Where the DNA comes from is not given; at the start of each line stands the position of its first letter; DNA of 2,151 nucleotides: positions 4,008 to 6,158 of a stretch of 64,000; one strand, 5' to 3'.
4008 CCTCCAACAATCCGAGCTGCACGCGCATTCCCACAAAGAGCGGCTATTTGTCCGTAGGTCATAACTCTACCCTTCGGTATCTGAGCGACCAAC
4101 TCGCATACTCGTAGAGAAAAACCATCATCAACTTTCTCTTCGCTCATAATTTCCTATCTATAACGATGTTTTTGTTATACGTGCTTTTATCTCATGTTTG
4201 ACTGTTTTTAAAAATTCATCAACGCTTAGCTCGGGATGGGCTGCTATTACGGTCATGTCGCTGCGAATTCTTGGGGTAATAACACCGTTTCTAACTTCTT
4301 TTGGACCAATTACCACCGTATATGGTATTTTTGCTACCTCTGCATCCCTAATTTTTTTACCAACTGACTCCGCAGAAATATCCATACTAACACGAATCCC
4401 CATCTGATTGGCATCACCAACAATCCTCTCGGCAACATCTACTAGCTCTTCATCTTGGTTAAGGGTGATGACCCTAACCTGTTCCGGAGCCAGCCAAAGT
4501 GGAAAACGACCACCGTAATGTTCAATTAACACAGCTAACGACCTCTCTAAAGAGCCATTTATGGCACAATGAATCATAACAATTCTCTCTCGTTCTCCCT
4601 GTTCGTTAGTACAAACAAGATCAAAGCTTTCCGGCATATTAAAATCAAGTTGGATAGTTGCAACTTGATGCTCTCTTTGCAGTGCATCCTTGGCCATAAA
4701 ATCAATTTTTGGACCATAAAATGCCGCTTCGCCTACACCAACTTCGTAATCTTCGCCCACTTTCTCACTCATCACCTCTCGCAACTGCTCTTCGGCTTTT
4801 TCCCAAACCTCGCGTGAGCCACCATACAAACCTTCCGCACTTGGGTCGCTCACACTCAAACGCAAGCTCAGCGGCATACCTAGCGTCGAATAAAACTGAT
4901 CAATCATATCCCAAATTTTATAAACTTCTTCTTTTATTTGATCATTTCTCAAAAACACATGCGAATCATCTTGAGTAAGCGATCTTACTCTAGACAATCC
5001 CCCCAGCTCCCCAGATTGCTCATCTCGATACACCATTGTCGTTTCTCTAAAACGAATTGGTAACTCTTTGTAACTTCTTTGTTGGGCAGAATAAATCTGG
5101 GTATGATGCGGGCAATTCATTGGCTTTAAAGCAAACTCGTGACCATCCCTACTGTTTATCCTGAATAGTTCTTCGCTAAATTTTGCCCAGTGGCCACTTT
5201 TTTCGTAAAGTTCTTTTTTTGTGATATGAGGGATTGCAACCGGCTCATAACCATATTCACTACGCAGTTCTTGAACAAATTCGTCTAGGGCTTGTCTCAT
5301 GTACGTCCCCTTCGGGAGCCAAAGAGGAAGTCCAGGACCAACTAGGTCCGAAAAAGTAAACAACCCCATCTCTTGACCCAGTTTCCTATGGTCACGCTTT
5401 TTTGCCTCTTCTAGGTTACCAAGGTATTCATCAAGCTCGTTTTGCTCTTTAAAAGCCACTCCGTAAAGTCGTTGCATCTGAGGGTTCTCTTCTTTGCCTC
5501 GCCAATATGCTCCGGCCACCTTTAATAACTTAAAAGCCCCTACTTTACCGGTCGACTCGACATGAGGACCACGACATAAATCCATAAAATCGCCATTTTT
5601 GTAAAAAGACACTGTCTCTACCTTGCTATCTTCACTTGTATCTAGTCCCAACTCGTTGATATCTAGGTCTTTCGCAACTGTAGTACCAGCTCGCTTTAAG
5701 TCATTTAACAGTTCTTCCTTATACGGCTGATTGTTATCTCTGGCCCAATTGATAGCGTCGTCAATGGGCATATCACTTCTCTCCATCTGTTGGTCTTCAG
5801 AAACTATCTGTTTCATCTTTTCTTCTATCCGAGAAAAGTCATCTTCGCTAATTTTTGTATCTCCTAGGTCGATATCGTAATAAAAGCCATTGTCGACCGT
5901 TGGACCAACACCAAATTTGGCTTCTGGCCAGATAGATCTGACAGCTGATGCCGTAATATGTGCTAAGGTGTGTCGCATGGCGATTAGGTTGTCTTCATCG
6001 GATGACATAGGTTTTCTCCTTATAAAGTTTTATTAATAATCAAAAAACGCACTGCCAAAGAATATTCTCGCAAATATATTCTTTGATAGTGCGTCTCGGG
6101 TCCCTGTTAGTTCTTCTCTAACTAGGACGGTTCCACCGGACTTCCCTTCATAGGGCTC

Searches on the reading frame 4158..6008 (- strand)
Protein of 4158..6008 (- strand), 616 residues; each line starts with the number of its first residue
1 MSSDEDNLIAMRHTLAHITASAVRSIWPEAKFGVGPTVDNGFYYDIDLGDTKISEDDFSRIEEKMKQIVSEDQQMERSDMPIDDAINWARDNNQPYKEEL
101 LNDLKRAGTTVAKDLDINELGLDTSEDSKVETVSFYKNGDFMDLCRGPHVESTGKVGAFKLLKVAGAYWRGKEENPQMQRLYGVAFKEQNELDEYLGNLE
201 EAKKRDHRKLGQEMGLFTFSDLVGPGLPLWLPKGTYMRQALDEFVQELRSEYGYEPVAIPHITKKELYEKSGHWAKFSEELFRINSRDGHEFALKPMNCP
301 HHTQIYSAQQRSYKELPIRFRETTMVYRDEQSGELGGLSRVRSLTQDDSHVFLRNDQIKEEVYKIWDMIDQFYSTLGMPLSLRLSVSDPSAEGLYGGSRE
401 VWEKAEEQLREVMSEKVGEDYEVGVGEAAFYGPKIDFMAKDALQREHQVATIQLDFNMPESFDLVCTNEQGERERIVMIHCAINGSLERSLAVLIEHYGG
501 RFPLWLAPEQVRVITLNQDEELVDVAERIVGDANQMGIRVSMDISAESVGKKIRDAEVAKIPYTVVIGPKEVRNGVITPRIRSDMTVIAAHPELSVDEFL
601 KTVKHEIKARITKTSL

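Call 16: search_protein_families(library=pfam, proteins=[window:4158-6008:-], max_evalue=0.00001)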
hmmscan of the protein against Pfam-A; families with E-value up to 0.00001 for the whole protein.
window:4158-6008:- (616 aa): 3 families
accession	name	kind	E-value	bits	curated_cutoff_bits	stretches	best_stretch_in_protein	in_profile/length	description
PF00587.30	tRNA-synt_2b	-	6e-43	147.4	29.3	1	282-498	1-179/179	tRNA synthetase class II core domain (G, H, P, S and T)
PF03129.25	HGTP_anticodon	-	1.6e-18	67.1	21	1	510-604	1-92/94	Anticodon binding domain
PF07973.19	tRNA_SAD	-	4.6e-16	59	24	1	133-182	1-44/44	Threonyl and Alanyl tRNA synthetase second additional domain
